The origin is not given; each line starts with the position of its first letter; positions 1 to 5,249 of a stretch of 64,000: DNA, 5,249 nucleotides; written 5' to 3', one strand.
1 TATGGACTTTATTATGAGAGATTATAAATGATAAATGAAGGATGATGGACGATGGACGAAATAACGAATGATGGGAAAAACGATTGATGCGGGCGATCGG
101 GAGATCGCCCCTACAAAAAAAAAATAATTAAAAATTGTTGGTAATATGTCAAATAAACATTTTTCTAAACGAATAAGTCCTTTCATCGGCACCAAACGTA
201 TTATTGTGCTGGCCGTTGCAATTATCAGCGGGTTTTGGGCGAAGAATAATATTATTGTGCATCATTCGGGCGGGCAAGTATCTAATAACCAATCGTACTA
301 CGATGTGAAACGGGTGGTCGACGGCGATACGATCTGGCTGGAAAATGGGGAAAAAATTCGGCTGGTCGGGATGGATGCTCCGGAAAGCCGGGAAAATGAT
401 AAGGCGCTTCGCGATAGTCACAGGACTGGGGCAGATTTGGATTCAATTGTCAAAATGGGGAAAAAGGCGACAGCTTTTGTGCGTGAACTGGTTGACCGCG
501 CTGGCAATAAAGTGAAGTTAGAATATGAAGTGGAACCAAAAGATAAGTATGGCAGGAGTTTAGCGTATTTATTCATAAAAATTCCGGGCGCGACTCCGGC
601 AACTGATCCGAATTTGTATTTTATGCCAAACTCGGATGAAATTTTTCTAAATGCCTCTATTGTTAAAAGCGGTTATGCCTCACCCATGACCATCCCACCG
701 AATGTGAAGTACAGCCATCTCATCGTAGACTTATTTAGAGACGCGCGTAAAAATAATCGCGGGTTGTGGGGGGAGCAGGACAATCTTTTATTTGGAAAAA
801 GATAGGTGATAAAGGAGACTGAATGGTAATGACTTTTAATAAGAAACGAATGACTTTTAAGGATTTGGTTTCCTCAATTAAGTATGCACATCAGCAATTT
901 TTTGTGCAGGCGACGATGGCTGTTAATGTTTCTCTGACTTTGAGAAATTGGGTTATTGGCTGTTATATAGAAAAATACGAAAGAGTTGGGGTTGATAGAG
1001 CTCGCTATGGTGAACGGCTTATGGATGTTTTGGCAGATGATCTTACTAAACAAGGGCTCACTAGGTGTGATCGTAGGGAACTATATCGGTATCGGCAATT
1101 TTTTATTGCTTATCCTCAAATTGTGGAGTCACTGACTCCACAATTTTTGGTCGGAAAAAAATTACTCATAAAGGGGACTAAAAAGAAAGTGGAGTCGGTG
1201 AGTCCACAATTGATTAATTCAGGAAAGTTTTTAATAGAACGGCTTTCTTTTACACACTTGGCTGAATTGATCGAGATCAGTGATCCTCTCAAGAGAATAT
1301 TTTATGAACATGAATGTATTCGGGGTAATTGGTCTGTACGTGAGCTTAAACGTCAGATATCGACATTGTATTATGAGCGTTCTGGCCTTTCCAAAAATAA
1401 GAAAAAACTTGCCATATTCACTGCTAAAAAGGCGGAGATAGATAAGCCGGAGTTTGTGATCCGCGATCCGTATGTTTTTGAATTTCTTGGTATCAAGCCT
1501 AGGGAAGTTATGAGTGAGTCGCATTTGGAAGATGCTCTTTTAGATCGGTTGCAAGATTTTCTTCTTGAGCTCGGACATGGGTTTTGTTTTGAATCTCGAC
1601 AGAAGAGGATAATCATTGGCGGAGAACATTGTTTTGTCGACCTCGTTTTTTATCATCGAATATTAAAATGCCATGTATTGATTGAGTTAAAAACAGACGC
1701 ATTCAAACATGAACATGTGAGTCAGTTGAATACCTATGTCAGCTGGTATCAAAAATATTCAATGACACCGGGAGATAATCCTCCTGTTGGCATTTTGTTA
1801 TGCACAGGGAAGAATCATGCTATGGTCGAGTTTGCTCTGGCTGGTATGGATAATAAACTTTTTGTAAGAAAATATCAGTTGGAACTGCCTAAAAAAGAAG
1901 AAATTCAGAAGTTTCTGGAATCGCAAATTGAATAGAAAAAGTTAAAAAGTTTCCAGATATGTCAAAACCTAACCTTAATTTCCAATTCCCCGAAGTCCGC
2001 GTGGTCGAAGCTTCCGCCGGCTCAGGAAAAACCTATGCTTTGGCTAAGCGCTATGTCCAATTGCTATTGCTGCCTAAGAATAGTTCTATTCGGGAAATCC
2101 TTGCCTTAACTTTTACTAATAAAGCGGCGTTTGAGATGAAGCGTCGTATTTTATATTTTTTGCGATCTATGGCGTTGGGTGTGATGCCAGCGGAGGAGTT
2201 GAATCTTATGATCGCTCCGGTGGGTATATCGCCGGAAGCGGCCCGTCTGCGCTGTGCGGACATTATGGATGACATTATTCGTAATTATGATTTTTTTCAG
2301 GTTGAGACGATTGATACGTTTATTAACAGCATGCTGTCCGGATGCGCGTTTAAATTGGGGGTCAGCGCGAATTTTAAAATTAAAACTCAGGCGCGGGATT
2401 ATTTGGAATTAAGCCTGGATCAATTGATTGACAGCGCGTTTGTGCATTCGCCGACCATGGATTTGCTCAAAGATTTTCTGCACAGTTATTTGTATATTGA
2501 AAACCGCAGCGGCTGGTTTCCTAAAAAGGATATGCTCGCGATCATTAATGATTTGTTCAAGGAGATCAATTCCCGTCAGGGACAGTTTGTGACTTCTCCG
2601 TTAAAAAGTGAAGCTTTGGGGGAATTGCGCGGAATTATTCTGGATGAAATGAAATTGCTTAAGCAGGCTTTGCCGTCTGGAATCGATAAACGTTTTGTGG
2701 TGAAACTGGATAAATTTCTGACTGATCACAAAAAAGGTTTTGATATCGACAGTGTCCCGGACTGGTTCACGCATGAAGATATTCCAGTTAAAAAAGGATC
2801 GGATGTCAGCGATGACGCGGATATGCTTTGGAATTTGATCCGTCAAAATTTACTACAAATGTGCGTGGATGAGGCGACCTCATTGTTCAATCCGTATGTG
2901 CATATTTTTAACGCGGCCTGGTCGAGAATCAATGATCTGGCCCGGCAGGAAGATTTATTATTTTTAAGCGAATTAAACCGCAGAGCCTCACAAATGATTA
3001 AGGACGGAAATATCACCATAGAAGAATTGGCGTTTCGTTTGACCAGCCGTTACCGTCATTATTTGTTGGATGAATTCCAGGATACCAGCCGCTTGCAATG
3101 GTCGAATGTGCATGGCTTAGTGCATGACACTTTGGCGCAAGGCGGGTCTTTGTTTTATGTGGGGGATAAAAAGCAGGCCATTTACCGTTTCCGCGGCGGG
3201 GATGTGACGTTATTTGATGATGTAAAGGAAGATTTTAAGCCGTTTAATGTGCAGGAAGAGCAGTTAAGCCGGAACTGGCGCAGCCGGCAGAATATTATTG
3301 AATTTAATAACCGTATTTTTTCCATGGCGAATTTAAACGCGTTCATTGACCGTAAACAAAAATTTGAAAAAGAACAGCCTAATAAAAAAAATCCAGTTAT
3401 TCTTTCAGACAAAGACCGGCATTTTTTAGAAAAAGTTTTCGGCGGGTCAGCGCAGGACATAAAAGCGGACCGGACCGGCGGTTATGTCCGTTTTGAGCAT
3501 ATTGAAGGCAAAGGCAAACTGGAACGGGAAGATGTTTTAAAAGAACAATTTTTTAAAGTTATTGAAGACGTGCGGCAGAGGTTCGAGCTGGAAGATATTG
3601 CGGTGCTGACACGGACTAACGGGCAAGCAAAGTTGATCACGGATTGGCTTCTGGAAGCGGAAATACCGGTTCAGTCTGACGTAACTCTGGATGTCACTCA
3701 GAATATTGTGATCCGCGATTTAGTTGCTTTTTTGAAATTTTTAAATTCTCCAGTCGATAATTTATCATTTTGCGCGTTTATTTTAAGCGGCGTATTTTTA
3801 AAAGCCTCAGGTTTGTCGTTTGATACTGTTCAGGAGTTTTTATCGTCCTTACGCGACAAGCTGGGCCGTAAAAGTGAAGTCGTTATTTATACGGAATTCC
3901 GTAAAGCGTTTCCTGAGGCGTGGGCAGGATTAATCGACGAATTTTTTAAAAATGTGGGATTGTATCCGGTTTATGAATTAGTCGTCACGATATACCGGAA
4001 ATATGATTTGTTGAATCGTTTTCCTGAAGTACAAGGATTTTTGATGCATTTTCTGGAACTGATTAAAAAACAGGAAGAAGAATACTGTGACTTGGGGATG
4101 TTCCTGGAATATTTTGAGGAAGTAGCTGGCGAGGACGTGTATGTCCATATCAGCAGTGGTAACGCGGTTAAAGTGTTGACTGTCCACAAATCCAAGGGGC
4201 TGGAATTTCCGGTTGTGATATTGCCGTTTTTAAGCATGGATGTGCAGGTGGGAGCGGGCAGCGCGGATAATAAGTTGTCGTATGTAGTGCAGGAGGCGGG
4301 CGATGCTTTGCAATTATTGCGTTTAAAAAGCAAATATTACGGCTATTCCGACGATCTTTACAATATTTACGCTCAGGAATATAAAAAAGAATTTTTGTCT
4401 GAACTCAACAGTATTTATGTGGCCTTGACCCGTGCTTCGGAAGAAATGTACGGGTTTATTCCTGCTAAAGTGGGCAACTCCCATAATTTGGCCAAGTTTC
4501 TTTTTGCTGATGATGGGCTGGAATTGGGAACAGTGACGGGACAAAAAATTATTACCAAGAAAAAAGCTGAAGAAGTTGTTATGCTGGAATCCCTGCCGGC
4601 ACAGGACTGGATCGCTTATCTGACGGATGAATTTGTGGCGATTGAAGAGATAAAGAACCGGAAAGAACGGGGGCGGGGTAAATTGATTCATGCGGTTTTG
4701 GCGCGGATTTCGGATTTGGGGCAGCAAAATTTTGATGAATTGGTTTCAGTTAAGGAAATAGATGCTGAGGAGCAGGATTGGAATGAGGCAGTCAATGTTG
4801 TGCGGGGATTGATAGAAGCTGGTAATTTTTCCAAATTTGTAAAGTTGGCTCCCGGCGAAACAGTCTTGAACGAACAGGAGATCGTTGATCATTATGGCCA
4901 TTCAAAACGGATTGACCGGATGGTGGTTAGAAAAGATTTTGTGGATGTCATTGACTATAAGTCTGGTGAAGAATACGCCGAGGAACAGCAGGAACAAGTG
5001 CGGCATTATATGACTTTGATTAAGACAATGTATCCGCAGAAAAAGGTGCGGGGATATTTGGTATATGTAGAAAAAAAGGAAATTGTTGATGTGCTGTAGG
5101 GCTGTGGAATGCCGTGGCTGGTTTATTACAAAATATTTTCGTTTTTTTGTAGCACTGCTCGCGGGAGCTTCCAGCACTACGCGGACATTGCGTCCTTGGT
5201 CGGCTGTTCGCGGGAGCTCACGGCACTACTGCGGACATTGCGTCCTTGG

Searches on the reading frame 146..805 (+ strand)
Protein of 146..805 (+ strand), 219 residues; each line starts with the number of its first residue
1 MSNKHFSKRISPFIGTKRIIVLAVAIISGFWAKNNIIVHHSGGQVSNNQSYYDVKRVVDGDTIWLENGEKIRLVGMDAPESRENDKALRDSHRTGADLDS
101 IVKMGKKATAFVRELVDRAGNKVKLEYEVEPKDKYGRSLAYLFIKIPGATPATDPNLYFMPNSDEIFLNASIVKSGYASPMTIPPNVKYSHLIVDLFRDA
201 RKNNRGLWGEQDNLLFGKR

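Call 20: search_protein_families(library=pfam, proteins=[window:146-805:+], max_evalue=0.00001)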
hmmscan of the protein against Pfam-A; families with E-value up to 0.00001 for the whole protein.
window:146-805:+ (219 aa): 1 family
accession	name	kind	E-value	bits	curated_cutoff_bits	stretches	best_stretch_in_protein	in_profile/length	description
PF00565.23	SNase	-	3.7e-15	56.7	21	1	70-209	1-106/107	Staphylococcal nuclease homologue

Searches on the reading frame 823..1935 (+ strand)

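Call 20: search_protein_families(library=pfam, proteins=[window:823-1935:+], max_evalue=0.00001)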
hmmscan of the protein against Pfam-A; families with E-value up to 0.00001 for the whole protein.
window:823-1935:+ (370 aa): 2 families
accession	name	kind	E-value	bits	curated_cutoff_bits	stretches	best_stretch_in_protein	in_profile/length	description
PF06250.17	YhcG_C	-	3.1e-53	180.2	32.5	1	212-363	3-154/157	YhcG PDDEXK nuclease domain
PF17761.7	DUF1016_N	-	2.7e-24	86.3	32.8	1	27-186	10-137/137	DUF1016 N-terminal domain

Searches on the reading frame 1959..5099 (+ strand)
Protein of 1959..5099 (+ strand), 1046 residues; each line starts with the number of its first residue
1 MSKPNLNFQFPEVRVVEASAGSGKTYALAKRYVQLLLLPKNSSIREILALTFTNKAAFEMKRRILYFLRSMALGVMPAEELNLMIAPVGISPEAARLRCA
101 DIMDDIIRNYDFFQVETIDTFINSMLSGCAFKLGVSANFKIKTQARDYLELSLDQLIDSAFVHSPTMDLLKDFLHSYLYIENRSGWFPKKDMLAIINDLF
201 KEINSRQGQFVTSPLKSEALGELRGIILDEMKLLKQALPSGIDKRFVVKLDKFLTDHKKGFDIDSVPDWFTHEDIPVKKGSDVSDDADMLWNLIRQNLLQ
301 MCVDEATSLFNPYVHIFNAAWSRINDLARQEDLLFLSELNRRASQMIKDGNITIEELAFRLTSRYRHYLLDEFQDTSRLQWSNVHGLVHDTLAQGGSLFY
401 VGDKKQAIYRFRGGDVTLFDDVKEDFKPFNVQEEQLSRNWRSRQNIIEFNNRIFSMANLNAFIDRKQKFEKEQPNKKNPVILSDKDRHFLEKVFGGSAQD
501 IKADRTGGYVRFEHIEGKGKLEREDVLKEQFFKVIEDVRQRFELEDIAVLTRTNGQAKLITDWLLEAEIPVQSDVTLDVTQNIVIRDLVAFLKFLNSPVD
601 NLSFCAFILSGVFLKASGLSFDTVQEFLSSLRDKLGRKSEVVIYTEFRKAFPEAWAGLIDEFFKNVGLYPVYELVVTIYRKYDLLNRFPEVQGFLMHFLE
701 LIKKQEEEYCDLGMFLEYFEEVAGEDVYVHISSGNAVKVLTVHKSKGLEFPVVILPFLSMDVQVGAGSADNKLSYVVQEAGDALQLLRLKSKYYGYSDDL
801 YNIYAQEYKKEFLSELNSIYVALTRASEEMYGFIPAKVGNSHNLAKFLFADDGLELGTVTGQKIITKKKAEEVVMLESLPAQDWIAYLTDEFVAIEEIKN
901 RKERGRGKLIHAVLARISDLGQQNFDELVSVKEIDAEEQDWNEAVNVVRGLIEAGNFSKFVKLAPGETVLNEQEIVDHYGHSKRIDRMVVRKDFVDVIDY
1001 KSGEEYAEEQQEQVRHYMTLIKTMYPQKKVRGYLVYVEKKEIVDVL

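Call 20: search_protein_families(library=pfam, proteins=[window:1959-5099:+], max_evalue=0.00001)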
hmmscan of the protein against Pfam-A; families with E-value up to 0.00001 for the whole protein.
window:1959-5099:+ (1046 aa): 4 families
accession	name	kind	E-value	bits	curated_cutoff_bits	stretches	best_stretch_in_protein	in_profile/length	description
PF00580.27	UvrD-helicase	-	3.5e-38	132.3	23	1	14-427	16-271/271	UvrD/REP helicase N-terminal domain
PF13361.12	UvrD_C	-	2e-21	77.2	25.6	1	436-831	3-344/350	UvrD-like helicase C-terminal domain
PF13245.12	AAA_19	-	8.3e-10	39.4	25.1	0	13-64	13-61/134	AAA domain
PF13538.12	UvrD_C_2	-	2e-08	34.4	27.4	0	739-756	4-23/52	UvrD-like helicase C-terminal domain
